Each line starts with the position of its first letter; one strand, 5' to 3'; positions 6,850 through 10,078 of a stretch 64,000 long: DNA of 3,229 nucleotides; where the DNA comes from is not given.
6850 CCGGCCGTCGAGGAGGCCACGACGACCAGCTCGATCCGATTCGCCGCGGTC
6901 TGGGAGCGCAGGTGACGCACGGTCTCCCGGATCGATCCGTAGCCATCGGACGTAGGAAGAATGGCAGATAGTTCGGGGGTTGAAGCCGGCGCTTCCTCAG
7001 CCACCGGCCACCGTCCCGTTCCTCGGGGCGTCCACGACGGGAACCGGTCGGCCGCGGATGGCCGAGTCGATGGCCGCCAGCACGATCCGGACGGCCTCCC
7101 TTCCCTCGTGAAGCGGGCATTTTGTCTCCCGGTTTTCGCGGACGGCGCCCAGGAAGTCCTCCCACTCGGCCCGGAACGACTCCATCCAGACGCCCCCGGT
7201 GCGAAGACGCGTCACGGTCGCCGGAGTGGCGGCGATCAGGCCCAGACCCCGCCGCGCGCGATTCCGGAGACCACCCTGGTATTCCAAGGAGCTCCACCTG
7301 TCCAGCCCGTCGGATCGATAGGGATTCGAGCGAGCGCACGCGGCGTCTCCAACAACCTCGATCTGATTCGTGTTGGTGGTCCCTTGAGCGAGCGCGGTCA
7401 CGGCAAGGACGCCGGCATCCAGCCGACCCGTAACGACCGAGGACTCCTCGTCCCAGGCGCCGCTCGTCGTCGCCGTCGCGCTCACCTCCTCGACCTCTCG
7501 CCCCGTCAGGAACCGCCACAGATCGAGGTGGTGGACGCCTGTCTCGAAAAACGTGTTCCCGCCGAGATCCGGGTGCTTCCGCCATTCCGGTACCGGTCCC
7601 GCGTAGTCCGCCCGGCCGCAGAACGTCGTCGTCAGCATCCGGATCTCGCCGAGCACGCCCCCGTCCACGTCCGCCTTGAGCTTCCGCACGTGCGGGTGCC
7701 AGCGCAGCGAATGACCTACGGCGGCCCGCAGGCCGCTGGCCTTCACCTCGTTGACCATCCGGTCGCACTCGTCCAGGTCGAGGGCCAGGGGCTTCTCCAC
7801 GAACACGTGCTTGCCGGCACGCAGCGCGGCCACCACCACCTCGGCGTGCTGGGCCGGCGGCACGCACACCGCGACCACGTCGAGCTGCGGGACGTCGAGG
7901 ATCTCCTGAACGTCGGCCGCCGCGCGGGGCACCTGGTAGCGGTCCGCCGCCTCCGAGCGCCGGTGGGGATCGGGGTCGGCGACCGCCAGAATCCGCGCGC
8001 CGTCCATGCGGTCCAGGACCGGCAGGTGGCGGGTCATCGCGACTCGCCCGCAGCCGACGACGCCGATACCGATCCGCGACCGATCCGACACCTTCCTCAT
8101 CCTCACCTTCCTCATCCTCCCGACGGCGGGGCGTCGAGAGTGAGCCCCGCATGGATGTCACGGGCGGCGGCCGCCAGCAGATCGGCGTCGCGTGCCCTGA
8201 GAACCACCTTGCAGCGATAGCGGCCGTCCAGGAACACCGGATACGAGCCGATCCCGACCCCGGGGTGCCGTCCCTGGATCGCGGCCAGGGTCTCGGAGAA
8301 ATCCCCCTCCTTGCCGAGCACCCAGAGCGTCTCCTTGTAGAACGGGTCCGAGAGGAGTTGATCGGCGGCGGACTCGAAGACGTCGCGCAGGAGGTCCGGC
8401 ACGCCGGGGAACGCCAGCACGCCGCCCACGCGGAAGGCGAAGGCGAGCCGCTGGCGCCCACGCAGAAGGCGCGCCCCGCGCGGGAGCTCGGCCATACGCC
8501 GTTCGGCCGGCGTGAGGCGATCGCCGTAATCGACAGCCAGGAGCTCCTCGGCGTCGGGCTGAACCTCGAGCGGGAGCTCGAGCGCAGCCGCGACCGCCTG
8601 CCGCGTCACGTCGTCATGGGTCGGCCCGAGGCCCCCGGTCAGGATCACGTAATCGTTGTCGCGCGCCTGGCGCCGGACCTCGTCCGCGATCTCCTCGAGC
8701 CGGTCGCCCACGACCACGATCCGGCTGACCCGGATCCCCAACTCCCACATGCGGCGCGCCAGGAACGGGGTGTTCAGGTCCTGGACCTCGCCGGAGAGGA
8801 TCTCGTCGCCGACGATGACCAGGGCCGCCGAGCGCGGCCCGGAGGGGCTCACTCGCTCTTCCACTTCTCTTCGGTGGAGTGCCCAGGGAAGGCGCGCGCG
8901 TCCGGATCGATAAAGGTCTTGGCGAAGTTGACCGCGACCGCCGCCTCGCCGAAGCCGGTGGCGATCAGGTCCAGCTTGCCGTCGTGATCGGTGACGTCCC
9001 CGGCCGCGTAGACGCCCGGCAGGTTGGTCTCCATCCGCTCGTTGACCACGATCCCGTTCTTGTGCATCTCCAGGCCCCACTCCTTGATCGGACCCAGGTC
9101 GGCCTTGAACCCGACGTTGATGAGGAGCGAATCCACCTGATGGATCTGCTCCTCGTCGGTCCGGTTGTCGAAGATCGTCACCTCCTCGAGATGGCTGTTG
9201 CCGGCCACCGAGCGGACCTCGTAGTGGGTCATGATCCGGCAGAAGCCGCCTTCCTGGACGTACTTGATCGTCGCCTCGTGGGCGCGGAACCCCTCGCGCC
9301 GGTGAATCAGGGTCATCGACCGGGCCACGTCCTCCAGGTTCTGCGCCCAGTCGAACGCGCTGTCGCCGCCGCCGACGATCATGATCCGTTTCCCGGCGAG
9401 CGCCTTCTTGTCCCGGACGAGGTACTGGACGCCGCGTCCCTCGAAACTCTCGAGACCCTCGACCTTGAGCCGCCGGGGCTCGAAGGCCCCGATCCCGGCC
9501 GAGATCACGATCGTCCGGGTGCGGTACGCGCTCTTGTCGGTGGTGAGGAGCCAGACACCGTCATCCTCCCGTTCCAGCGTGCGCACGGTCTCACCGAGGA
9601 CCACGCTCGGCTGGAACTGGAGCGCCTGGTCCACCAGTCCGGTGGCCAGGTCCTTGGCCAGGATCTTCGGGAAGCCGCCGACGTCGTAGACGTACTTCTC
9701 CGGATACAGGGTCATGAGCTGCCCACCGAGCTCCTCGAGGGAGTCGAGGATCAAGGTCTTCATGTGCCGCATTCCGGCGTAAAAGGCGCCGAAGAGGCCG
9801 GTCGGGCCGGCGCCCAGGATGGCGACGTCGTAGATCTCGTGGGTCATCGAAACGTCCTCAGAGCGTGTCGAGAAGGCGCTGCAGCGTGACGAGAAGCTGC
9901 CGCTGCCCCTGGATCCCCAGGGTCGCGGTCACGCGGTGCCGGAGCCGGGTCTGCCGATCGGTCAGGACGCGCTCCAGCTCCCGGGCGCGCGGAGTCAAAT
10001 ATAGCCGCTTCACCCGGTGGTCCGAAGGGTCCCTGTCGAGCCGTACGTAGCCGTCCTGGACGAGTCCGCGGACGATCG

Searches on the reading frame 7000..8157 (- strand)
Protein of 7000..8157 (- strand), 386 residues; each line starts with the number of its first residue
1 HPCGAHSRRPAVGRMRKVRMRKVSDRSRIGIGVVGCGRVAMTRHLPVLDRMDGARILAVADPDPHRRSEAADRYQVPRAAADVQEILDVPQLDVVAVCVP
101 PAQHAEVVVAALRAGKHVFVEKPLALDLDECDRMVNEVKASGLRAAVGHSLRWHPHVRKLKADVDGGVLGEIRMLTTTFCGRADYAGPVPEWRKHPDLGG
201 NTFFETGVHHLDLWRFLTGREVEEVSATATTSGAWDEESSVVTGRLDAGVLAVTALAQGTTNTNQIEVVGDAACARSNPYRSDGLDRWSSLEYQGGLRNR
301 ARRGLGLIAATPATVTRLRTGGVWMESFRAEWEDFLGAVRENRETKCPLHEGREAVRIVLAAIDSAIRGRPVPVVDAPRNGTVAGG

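Call 30: search_protein_families(library=pfam, proteins=[window:7000-8157:-], max_evalue=0.001)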
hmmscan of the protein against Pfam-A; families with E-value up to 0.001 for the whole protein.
window:7000-8157:- (386 aa): 5 families
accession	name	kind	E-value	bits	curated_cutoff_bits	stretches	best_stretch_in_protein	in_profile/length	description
PF01408.29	GFO_IDH_MocA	-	1.6e-29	103.5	24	1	30-149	2-120/120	Oxidoreductase family, NAD-binding Rossmann fold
PF22725.1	GFO_IDH_MocA_C3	-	5.1e-19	68.9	27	1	157-273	1-121/124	GFO/IDH/MocA C-terminal domain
PF02894.22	GFO_IDH_MocA_C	-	7.3e-19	68.9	22.9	1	161-374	1-218/218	Oxidoreductase family, C-terminal alpha/beta domain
PF03447.22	NAD_binding_3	-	5.2e-06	27.6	24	1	35-144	1-112/116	Homoserine dehydrogenase, NAD binding domain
PF03807.23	F420_oxidored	-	0.00034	21.6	21.6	1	31-113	2-83/94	NADP oxidoreductase coenzyme F420-dependent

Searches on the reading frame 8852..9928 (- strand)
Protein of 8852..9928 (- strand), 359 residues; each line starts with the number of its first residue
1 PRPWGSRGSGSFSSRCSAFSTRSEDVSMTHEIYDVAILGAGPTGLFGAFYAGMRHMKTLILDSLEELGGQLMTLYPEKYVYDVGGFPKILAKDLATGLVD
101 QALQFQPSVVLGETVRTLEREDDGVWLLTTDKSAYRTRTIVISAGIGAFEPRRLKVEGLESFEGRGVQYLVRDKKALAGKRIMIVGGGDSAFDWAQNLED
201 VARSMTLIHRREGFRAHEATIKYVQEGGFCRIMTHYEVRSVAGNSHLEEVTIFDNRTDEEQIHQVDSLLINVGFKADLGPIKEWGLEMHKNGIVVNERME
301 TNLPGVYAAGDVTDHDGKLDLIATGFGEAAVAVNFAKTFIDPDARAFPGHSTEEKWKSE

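Call 30: search_protein_families(library=pfam, proteins=[window:8852-9928:-], max_evalue=0.001)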
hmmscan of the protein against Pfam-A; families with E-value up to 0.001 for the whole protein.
window:8852-9928:- (359 aa): 7 families
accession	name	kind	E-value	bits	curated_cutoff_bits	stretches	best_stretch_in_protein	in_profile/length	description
PF07992.20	Pyr_redox_2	-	2.3e-32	113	26.1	1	33-325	1-287/291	Pyridine nucleotide-disulphide oxidoreductase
PF13738.12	Pyr_redox_3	-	1.5e-23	84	30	1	104-310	93-305/305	Pyridine nucleotide-disulphide oxidoreductase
PF03486.20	HI0933_like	-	5.3e-09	36.3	50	0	34-71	2-39/244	HI0933-like protein Rossmann domain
PF00070.33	Pyr_redox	-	2.9e-08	34.6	22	1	181-252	1-79/82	Pyridine nucleotide-disulphide oxidoreductase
PF13434.12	Lys_Orn_oxgnase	-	5e-08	32.9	21.3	1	108-220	111-231/339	L-lysine 6-monooxygenase/L-ornithine 5-monooxygenase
PF01266.30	DAO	-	2.2e-05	24.6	27.9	0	93-151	150-209/353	FAD dependent oxidoreductase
PF13450.12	NAD_binding_8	-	0.00014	22.6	21.9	1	37-84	1-48/68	NAD(P)-binding Rossmann-like domain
